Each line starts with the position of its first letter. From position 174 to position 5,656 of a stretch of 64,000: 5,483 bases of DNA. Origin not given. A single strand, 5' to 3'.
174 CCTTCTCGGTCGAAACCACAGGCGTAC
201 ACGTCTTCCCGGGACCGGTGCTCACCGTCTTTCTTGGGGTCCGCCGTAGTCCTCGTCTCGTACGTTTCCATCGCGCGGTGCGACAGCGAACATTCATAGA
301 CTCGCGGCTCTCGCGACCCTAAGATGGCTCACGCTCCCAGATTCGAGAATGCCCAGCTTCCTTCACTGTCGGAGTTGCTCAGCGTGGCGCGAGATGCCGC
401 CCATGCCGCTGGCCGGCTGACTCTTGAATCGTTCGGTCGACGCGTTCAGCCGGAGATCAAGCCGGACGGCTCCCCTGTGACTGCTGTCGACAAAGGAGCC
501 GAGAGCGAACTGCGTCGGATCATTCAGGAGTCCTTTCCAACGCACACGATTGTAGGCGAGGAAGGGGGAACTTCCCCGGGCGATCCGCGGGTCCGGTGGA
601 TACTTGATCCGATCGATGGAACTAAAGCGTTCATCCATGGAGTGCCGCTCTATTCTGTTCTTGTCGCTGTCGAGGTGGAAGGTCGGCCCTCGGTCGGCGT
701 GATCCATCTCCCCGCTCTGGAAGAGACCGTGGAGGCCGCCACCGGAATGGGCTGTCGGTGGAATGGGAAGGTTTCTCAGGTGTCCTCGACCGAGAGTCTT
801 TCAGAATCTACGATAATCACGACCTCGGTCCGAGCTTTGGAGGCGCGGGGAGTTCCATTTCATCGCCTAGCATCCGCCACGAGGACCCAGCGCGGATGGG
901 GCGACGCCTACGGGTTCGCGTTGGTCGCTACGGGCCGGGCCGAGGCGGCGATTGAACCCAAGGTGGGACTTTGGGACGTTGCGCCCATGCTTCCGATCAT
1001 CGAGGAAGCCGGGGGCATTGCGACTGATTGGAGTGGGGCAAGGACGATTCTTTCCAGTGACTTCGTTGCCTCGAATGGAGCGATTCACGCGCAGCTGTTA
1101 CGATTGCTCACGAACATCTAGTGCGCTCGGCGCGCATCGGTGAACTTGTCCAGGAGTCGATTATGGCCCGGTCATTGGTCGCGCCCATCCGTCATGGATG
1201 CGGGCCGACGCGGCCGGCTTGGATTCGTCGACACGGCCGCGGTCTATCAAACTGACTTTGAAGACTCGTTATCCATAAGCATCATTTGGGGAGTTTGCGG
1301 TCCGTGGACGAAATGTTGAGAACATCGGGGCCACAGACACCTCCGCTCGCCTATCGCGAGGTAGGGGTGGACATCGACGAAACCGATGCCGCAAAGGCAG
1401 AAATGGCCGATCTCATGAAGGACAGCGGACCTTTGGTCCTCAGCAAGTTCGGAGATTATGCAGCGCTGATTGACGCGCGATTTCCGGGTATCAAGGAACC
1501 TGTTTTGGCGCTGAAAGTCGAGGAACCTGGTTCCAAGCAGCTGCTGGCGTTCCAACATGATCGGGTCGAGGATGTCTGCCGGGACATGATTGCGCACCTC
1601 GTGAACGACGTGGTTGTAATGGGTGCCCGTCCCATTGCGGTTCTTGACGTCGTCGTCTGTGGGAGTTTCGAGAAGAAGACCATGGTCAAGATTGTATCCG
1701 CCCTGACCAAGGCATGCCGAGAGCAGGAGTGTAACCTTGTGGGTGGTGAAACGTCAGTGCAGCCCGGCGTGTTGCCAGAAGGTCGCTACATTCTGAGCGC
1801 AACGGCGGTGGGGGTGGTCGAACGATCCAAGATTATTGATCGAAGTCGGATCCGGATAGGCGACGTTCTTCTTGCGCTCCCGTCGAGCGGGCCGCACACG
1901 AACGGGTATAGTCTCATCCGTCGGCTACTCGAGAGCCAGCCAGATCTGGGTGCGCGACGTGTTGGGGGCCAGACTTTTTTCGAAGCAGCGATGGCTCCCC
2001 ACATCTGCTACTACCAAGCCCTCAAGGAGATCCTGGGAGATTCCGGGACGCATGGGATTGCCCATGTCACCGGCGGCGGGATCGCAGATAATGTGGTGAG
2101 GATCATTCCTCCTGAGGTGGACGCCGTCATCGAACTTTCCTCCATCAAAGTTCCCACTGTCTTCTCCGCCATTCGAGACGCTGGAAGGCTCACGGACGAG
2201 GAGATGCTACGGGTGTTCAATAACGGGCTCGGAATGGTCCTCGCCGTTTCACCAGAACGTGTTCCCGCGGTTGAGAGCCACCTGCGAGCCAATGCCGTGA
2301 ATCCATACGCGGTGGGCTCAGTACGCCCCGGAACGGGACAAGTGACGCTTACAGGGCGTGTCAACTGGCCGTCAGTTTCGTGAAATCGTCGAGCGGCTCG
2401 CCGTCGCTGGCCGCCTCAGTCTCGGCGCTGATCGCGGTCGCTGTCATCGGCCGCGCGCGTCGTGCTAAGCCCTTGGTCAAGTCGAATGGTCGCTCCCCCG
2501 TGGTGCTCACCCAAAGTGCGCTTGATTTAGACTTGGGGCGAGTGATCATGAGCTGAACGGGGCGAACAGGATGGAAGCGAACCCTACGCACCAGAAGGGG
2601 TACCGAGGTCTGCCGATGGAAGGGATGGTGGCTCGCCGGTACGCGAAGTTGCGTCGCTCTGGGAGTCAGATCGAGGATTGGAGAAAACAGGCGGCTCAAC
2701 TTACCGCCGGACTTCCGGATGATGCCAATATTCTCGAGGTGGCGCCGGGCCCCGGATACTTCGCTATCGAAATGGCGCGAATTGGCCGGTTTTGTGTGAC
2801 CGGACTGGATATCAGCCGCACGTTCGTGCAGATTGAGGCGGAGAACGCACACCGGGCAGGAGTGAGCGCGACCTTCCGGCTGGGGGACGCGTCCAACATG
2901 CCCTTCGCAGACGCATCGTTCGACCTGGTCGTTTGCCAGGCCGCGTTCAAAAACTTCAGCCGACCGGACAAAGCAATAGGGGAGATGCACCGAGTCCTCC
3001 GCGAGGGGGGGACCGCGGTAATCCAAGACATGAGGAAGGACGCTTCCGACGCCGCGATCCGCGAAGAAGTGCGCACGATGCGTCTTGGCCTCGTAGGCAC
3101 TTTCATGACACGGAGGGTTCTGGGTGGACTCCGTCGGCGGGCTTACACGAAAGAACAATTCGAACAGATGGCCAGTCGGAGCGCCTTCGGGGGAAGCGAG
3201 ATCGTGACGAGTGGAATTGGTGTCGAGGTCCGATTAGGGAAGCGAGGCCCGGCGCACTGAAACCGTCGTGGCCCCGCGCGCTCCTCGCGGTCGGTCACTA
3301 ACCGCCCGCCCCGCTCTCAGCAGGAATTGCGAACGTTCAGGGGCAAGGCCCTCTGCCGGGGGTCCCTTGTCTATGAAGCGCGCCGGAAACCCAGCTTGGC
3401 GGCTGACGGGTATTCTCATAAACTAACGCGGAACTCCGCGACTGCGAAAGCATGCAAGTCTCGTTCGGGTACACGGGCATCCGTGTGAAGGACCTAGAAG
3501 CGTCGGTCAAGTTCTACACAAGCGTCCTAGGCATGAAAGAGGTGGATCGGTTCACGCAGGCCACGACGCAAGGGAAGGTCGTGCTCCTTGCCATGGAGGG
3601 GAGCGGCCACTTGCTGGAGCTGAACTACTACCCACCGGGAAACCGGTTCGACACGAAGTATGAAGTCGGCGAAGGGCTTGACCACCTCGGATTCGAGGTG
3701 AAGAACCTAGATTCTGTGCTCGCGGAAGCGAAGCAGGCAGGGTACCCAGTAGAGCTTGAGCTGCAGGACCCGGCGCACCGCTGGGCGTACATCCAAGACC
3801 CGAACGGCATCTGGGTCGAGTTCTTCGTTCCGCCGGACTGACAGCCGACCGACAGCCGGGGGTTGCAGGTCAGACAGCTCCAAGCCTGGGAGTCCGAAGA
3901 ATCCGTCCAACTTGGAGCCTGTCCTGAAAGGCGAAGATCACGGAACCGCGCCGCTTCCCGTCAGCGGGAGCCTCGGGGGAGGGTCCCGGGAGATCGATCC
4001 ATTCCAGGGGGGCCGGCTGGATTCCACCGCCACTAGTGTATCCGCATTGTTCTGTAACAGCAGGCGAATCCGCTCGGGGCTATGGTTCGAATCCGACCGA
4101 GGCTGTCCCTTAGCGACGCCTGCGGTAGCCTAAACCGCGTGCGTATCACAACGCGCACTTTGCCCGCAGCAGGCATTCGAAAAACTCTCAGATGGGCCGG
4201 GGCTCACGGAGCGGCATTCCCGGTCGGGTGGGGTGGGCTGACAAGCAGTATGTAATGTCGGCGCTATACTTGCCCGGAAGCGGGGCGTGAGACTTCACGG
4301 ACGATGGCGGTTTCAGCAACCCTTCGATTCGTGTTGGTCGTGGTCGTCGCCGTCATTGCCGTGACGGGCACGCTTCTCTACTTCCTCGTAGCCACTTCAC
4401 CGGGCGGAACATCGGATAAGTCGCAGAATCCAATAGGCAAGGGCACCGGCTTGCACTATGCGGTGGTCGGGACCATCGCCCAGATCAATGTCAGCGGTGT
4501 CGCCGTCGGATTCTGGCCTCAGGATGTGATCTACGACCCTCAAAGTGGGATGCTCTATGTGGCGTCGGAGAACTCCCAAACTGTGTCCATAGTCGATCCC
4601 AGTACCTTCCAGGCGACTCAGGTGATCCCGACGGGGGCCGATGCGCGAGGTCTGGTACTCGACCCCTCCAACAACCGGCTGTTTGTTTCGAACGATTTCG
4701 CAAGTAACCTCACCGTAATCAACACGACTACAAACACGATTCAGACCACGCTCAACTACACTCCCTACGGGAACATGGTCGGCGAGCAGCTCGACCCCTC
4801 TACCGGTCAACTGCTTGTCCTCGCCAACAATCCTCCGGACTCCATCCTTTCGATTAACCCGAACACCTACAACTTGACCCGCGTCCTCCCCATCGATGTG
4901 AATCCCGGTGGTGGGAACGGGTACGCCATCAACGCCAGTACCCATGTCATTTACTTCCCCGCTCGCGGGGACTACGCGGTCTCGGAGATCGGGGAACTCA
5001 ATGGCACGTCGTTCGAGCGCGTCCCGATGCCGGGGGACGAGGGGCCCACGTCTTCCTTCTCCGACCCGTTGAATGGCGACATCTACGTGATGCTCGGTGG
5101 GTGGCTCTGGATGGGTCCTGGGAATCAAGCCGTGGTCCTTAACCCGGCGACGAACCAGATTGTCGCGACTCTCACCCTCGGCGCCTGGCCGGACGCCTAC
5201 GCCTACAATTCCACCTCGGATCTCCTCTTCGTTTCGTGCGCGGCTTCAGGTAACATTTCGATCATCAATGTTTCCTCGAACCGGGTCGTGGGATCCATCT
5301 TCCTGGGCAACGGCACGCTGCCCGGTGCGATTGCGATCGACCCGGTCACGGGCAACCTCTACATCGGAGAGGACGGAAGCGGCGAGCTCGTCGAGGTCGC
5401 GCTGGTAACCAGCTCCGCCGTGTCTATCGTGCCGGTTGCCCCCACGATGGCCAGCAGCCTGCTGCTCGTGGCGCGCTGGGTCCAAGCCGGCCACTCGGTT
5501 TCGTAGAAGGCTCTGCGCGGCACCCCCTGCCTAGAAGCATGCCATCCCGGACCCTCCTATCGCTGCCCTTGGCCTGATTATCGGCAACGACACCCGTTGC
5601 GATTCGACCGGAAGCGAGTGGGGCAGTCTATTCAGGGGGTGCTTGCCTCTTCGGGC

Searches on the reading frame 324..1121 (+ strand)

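Call 111: search_protein_families(library=pfam, proteins=[window:324-1121:+], max_evalue=0.001)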
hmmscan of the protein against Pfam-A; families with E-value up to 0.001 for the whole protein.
window:324-1121:+ (265 aa): 1 family
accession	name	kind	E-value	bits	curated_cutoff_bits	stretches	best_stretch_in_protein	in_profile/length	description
PF00459.30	Inositol_P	-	2.7e-51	175.1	27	1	15-262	2-266/271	Inositol monophosphatase family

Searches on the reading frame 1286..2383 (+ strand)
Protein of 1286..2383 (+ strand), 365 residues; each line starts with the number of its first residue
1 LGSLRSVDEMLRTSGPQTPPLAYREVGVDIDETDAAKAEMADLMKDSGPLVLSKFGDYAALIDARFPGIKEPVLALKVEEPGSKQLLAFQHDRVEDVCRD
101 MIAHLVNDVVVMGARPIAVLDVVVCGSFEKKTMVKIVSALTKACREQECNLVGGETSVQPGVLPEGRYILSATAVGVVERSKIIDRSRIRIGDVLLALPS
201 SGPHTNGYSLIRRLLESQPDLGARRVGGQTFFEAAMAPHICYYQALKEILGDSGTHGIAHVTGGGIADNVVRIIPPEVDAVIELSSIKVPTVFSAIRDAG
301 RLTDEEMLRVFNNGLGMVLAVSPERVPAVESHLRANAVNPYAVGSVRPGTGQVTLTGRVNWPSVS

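Call 111: search_protein_families(library=pfam, proteins=[window:1286-2383:+], max_evalue=0.001)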
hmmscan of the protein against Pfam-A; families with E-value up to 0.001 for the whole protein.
window:1286-2383:+ (365 aa): 2 families
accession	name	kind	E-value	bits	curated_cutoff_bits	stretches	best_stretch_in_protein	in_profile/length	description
PF02769.27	AIRS_C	-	1.6e-20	74.3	23.1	1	191-350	2-149/156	AIR synthase related protein, C-terminal domain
PF00586.29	AIRS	-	1.6e-17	64.3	24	1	74-178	15-112/112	AIR synthase related protein, N-terminal domain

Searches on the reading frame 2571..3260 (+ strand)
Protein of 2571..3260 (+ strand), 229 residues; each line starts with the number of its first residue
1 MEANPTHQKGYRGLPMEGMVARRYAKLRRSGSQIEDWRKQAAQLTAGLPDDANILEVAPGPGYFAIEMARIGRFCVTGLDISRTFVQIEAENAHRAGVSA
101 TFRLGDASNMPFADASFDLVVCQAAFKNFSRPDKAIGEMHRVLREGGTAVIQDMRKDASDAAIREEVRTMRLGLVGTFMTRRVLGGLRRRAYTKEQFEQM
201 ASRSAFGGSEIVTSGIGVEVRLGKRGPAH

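Call 111: search_protein_families(library=pfam, proteins=[window:2571-3260:+], max_evalue=0.001)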
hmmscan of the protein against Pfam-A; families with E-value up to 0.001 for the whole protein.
window:2571-3260:+ (229 aa): 8 families
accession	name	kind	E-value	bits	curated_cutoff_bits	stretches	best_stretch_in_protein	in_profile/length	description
PF08241.18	Methyltransf_11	-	6.1e-23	81.7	21.2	1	55-151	1-95/95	Methyltransferase domain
PF13649.12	Methyltransf_25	-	1.1e-21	77.8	27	1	54-147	1-97/97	Methyltransferase domain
PF13847.12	Methyltransf_31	-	1.1e-21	77.5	27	1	51-170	4-129/145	Methyltransferase domain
PF01209.24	Ubie_methyltran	-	6.5e-13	49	20.1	1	33-154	31-154/233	ubiE/COQ5 methyltransferase family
PF13489.12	Methyltransf_23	-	6e-12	46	27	1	37-162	9-124/164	Methyltransferase domain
PF08242.18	Methyltransf_12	-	5.4e-09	37.1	30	1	55-148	1-97/98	Methyltransferase domain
PF06325.19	PrmA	-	0.00042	20.3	22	1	51-122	162-232/296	Ribosomal protein L11 methyltransferase (PrmA)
PF01170.24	UPF0020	-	0.00091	19.4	22.3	0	74-137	77-142/197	RMKL-like, methyltransferase domain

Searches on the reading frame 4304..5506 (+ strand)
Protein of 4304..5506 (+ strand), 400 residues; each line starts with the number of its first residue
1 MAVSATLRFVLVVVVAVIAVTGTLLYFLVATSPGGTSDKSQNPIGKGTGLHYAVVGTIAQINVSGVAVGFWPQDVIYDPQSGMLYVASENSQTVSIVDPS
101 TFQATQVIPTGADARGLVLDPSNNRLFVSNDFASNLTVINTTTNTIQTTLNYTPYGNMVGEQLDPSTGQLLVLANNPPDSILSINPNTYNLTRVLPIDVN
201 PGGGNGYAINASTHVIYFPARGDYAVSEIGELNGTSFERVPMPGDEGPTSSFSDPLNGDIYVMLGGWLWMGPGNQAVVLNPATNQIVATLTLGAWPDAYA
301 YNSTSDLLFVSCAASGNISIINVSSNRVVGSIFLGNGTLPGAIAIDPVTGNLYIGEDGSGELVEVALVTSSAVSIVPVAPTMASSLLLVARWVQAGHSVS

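Call 111: search_protein_families(library=pfam, proteins=[window:4304-5506:+], max_evalue=0.001)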
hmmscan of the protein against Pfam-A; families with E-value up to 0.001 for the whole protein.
window:4304-5506:+ (400 aa): 4 families
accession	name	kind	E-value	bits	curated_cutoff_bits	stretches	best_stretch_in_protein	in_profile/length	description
PF21783.3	YNCE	-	1.2e-07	31.8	27.1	1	84-151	42-109/339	YNCE-like beta-propeller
PF16819.11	DUF5074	-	1.5e-05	24.7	27.2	0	90-198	115-226/353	Domain of unknown function (DUF5074)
PF10282.15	Lactonase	-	3.2e-05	23.7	21.7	0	101-146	279-327/344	Lactonase, 7-bladed beta-propeller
PF22701.2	Mala_s_1-like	-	0.00072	19.8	27.5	0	127-266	13-149/195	Mal s 1 allergenic protein-like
